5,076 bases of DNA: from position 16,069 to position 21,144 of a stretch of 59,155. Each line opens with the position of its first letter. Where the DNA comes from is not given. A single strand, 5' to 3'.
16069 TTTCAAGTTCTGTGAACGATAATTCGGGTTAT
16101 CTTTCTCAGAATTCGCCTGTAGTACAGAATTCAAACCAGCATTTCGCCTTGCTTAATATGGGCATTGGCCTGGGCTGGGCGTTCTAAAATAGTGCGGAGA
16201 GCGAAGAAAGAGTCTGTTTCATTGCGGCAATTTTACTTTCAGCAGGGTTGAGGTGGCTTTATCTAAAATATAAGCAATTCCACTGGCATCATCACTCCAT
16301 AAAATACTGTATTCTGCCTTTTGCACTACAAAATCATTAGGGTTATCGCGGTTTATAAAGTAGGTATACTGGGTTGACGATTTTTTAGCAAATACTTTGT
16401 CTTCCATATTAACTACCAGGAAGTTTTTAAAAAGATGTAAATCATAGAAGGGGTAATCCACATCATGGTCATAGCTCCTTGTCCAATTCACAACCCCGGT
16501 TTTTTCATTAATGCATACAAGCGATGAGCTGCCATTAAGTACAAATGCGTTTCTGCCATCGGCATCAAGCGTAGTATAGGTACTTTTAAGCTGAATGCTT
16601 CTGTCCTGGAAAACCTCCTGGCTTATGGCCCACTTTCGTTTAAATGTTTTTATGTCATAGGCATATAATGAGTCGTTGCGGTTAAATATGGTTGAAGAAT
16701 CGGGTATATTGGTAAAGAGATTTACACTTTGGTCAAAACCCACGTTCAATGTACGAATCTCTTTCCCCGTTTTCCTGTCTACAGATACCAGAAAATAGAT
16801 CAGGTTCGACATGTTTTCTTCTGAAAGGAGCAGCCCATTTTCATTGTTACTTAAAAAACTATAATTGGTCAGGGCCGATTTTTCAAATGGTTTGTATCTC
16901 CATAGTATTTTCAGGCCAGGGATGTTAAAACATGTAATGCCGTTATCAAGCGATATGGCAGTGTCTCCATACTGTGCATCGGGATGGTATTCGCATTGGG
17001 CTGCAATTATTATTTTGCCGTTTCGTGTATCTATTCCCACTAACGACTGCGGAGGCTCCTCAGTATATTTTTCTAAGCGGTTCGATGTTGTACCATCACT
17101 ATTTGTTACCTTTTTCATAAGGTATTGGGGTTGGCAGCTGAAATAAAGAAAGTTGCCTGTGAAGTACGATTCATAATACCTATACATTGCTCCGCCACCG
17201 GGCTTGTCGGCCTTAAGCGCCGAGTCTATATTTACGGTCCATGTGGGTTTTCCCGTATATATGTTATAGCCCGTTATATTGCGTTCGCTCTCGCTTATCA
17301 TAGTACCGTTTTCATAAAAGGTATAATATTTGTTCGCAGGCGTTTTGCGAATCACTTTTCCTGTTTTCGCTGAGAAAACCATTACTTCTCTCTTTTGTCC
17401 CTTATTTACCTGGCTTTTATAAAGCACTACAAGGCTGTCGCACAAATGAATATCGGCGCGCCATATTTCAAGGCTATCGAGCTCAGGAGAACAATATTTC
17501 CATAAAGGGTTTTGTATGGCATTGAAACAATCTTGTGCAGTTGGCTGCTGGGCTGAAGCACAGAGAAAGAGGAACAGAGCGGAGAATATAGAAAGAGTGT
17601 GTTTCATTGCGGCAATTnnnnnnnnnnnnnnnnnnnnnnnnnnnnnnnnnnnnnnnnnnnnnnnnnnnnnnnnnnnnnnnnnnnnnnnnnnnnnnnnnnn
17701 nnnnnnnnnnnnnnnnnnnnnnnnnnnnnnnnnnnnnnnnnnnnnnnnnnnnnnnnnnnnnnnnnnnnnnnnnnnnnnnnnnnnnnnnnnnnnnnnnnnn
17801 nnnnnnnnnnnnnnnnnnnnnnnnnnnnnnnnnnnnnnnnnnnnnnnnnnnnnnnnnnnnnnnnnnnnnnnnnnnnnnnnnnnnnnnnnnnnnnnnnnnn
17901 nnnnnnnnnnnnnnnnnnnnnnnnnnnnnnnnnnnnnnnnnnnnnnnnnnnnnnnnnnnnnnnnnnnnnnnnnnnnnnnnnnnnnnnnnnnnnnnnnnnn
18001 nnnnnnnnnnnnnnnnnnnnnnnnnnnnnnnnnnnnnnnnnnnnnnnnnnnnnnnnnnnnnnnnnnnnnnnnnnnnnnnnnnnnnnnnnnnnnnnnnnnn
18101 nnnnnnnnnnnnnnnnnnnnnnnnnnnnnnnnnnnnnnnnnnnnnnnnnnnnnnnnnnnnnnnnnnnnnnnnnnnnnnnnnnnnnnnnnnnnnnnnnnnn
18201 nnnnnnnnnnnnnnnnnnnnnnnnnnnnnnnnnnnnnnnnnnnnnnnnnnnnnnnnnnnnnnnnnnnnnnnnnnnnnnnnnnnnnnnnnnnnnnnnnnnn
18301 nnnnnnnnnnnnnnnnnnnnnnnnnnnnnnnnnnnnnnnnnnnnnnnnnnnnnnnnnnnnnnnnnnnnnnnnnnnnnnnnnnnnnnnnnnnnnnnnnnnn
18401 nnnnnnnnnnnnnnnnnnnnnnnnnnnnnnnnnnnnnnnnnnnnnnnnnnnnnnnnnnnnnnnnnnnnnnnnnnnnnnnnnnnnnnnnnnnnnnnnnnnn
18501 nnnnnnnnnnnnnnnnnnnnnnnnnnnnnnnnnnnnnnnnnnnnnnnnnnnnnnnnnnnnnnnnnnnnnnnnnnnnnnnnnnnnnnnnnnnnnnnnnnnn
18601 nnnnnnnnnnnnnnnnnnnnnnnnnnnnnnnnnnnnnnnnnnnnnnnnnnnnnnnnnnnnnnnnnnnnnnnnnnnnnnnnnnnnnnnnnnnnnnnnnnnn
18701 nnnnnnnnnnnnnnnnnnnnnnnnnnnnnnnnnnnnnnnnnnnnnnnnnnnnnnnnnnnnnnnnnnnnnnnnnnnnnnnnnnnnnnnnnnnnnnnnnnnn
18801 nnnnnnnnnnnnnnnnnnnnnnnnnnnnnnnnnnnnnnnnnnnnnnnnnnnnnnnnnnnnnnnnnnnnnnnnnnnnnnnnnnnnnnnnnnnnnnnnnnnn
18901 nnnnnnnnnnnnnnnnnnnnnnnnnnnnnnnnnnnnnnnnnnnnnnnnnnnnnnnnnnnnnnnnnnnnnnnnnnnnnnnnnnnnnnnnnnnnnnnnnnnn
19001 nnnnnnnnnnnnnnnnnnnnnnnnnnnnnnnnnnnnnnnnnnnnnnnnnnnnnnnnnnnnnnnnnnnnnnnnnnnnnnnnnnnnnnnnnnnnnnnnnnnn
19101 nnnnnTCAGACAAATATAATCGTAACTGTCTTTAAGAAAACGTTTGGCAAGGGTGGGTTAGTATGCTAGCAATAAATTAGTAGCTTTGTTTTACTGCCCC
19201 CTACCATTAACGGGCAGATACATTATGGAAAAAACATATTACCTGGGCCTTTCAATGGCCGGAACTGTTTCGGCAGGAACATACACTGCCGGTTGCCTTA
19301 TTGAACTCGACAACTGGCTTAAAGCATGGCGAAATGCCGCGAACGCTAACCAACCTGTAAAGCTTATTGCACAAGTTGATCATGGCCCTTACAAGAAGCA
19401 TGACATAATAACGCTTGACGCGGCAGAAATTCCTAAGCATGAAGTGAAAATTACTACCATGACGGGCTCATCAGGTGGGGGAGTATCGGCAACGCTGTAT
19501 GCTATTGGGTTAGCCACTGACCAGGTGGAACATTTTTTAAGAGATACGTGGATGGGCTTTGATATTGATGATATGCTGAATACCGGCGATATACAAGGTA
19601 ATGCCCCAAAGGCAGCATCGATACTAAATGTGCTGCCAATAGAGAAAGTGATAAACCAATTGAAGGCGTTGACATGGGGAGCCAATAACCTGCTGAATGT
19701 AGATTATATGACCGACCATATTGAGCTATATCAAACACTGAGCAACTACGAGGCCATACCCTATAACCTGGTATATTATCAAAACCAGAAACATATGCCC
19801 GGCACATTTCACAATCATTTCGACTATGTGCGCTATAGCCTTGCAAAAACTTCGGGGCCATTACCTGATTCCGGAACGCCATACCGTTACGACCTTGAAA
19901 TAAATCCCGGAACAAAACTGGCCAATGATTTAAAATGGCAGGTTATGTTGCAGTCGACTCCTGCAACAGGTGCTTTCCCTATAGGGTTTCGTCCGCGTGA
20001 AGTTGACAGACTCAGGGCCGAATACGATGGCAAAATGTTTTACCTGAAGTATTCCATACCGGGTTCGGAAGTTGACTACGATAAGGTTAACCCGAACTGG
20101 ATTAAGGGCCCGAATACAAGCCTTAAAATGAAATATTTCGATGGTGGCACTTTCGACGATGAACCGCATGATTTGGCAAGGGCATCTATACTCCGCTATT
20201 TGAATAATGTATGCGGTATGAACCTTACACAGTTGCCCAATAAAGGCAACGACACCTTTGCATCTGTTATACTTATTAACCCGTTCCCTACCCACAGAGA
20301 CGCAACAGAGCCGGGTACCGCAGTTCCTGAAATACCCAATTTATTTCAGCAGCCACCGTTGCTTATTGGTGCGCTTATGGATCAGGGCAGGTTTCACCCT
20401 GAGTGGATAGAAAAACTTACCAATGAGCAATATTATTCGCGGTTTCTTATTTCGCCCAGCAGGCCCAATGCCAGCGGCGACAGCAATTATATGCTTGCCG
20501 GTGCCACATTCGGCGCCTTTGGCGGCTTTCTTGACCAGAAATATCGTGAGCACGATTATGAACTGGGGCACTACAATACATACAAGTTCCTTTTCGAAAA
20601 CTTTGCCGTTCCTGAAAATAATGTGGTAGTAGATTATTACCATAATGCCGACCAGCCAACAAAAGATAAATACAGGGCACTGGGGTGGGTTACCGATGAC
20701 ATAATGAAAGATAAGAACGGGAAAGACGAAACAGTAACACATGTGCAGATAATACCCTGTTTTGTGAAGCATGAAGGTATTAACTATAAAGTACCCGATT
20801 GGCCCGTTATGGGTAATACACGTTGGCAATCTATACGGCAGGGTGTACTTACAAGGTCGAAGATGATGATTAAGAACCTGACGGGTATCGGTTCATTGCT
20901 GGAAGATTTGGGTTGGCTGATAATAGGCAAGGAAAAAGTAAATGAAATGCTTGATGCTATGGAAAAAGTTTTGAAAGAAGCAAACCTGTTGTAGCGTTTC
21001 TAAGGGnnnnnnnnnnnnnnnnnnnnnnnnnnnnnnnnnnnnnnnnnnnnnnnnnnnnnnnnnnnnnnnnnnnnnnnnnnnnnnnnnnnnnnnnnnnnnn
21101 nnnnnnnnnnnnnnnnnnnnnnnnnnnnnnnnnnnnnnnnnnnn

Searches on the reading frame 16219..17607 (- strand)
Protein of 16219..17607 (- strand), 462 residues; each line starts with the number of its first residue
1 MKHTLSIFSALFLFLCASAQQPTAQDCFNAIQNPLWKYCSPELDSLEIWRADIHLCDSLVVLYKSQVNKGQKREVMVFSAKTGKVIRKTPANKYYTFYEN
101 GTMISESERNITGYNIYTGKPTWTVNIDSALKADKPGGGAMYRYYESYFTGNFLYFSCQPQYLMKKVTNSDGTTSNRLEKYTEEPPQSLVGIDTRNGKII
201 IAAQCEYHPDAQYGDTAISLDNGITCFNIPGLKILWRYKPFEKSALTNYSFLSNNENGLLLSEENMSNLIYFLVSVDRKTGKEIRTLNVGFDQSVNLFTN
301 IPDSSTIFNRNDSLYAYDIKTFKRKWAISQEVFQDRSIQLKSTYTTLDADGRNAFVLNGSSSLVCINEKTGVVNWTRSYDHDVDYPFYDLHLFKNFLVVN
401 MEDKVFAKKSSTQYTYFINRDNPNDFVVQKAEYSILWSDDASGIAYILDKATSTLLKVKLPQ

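Call 13: search_protein_families(library=pfam, proteins=[window:16219-17607:-], max_evalue=0.01)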
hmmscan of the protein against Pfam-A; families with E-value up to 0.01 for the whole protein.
window:16219-17607:- (462 aa): 1 family
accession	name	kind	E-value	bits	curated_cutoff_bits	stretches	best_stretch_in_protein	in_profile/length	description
PF13360.13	PQQ_2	-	4.3e-07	30.3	27.6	1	220-376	81-232/233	Outer membrane protein assembly factor BamB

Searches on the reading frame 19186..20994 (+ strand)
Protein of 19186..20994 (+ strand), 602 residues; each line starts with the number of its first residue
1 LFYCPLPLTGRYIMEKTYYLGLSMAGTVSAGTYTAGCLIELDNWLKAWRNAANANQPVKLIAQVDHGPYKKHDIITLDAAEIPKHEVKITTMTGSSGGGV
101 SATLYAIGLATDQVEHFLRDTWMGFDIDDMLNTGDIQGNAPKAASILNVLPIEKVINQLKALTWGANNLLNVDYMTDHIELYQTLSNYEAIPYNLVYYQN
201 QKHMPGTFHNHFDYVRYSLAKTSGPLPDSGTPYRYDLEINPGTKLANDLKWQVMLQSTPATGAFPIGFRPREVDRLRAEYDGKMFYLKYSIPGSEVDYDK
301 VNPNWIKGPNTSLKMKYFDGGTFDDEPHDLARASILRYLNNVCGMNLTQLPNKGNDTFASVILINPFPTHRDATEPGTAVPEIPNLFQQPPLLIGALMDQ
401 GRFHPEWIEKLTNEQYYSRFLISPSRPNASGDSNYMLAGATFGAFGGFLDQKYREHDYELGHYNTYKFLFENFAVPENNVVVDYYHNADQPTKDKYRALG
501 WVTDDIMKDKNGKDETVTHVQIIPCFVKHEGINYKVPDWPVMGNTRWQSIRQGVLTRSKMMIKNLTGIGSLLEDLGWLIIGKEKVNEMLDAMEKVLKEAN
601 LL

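Call 11: search_protein_families(library=pfam, proteins=[window:19186-20994:+], max_evalue=0.01)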
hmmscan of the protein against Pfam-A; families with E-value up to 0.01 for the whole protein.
window:19186-20994:+ (602 aa): 2 families
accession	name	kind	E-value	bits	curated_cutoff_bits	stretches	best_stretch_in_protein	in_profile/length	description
PF01734.28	Patatin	-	5.3e-05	23.9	27.7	1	84-331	23-190/191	Patatin-like phospholipase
PF11856.13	DUF3376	-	0.0067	16.2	25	1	432-458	358-384/514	Protein of unknown function (DUF3376)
